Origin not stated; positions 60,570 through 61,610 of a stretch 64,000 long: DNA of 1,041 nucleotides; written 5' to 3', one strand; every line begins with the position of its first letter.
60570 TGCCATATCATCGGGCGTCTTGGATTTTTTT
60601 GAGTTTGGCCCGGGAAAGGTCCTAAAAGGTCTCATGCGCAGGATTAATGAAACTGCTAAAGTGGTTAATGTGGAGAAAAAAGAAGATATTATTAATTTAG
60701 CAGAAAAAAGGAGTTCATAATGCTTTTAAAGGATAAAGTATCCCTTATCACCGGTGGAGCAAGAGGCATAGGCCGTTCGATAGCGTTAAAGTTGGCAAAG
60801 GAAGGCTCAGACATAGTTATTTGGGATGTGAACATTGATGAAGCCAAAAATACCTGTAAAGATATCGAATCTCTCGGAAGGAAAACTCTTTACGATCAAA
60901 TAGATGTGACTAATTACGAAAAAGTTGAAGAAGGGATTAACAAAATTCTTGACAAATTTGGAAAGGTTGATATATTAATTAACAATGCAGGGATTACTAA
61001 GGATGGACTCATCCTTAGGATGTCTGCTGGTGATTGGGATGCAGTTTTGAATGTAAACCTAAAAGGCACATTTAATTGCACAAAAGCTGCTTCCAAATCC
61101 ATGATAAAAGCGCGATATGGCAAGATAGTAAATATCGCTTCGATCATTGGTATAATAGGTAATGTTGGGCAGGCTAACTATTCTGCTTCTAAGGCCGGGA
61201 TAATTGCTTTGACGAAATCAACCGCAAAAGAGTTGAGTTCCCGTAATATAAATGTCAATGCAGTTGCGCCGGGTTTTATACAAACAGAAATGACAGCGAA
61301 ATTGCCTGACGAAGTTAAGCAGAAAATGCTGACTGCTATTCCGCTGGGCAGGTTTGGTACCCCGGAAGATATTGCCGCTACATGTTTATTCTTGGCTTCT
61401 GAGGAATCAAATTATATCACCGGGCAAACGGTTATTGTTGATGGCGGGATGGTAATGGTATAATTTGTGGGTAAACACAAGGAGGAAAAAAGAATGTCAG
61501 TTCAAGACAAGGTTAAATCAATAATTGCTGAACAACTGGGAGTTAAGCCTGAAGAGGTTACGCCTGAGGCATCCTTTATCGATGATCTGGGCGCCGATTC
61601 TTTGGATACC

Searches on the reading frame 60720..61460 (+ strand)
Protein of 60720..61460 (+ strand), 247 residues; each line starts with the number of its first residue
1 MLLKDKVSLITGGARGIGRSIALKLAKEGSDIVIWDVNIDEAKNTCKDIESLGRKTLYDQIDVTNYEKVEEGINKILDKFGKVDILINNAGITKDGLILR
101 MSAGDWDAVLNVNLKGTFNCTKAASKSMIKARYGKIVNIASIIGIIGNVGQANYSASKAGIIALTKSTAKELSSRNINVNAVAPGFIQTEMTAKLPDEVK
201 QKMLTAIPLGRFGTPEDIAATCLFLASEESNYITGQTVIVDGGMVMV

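Call 57: search_protein_families(library=pfam, proteins=[window:60720-61460:+], max_evalue=0.00001)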
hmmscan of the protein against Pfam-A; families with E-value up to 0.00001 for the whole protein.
window:60720-61460:+ (247 aa): 4 families
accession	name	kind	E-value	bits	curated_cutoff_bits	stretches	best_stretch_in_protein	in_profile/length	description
PF13561.12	adh_short_C2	-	4.1e-70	236.4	27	1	14-244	3-235/236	Enoyl-(Acyl carrier protein) reductase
PF00106.31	adh_short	-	1.3e-62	211.2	26.6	1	6-197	1-192/195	short chain dehydrogenase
PF08659.16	KR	-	2.1e-21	77.1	22.6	1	9-169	4-164/180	KR domain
PF01073.25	3Beta_HSD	-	8e-06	25.5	22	0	9-131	1-110/280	3-beta hydroxysteroid dehydrogenase/isomerase family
